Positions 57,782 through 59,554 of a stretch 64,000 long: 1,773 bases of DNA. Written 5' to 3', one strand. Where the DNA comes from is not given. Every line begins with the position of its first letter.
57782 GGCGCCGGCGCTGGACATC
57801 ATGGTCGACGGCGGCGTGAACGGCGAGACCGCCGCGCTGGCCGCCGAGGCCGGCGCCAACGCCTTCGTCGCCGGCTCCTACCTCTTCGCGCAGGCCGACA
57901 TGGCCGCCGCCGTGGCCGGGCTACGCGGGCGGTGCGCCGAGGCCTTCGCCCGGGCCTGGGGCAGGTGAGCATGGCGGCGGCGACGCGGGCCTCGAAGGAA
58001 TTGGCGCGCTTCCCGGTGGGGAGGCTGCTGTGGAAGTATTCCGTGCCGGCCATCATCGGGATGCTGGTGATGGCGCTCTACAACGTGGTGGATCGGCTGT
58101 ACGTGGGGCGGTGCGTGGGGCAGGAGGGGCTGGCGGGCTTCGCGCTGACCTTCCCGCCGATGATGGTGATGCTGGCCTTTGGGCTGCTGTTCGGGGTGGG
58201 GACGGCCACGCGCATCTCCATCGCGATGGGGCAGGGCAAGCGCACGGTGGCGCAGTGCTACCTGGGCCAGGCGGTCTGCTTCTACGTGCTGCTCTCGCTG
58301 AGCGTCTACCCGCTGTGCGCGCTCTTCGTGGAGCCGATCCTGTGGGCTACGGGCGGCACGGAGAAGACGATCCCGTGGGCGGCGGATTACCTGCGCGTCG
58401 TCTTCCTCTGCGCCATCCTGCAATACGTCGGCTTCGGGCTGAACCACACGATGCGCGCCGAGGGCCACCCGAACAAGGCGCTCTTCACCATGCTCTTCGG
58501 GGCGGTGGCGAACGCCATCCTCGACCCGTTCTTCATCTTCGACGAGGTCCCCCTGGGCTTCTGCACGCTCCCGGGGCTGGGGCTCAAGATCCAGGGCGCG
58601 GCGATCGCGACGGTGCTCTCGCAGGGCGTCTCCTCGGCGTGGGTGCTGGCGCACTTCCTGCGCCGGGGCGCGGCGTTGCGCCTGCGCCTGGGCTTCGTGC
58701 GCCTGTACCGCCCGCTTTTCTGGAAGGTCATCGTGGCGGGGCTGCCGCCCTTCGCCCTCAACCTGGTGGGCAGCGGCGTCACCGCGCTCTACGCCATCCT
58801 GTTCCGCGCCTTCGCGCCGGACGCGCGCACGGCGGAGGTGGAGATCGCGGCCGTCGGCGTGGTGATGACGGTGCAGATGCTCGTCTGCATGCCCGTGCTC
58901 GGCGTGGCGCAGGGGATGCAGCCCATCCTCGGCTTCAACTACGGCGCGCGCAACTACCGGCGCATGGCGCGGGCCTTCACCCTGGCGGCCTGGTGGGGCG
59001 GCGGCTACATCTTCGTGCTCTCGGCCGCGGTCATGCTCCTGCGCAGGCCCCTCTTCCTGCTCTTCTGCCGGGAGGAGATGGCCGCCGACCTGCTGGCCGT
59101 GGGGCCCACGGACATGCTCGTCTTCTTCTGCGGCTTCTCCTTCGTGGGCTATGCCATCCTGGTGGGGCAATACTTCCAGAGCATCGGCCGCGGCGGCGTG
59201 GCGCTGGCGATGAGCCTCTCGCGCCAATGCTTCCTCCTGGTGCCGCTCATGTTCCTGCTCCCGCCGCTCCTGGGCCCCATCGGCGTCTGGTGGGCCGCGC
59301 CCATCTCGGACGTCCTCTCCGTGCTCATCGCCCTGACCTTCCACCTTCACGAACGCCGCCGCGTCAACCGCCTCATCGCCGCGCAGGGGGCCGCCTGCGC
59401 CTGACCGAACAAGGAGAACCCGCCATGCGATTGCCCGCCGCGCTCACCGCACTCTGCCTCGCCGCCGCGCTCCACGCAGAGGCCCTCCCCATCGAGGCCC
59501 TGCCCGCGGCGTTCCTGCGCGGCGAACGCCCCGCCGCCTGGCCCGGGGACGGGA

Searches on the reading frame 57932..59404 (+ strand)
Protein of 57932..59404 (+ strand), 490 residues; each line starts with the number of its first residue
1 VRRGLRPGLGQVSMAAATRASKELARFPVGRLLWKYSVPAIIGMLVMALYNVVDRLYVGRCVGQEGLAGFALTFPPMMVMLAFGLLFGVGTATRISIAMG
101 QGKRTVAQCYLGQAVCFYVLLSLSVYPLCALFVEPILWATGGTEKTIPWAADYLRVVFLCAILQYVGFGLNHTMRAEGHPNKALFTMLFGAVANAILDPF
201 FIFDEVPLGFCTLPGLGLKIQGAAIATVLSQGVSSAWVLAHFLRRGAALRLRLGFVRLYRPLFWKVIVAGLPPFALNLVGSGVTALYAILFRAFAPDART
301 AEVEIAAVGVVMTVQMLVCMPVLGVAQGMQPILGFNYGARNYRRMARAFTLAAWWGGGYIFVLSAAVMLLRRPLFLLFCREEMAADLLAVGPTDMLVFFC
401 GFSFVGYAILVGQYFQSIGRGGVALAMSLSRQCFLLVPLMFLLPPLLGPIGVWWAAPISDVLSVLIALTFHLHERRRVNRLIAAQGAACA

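Call 65: search_protein_families(library=pfam, proteins=[window:57932-59404:+], max_evalue=0.00001)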
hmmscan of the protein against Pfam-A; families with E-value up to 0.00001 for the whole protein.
window:57932-59404:+ (490 aa): 1 family
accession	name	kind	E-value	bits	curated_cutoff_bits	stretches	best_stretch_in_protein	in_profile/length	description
PF01554.23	MatE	-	9.9e-39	133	24.9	2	39-199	1-160/161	MatE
